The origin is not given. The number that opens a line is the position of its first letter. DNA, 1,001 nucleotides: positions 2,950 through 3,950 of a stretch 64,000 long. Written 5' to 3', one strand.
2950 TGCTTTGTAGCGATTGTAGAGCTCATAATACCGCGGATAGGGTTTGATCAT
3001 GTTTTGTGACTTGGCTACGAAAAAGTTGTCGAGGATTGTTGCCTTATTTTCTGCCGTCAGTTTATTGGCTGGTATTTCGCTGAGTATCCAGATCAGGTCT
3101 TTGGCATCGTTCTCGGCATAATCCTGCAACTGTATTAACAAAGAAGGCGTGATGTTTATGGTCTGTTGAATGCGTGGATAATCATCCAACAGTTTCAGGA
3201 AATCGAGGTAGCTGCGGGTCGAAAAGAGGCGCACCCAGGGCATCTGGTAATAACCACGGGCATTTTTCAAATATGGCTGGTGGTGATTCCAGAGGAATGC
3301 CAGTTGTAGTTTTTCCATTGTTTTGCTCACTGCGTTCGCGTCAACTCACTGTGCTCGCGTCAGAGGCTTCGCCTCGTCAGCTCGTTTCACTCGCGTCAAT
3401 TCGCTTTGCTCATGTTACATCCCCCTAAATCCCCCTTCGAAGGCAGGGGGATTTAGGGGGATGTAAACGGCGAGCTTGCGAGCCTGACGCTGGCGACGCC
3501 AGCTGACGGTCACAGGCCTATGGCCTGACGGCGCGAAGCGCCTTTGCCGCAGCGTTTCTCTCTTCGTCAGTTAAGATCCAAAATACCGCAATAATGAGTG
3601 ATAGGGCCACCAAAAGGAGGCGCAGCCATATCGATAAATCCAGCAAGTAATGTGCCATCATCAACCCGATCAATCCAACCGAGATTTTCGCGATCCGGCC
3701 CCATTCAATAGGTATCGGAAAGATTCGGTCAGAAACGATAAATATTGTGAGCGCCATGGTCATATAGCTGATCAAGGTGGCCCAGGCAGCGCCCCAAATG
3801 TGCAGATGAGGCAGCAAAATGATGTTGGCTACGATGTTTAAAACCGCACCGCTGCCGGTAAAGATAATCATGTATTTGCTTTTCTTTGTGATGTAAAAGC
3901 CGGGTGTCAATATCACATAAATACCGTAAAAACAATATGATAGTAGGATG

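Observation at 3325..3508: Array of TGAC-led mini-hairpins with conserved tandem G.A pairs and triloops: repeats apparently selected to fold as ssDNA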

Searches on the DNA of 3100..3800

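Call 73: search_rna_families(source=window, start=3100, end=3800, threshold=evalue, max_evalue=1)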
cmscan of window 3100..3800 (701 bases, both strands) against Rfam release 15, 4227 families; matches with E-value up to 1: 5.
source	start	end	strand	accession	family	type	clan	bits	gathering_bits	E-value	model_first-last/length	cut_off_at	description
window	3411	3468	+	RF04087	MIR5565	Gene; miRNA;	-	27.2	80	0.0012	1-109/109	no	MIR5565 microRNA precursor family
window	3414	3468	+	RF00884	MIR815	Gene; miRNA;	-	24.5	63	0.028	1-81/81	no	MIR815 microRNA precursor family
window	3403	3476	+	RF04264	mir-5408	Gene; miRNA;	-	23.6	90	0.13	1-84/84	no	mir-5408 microRNA precursor family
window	3409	3474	-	RF04265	mir-4650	Gene; miRNA;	-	21.6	80.7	0.071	1-97/97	no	mir-4650 microRNA precursor family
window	3414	3468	+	RF01331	CRISPR-DR18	Gene; CRISPR;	-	21.5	50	0.39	1-37/37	no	CRISPR RNA direct repeat element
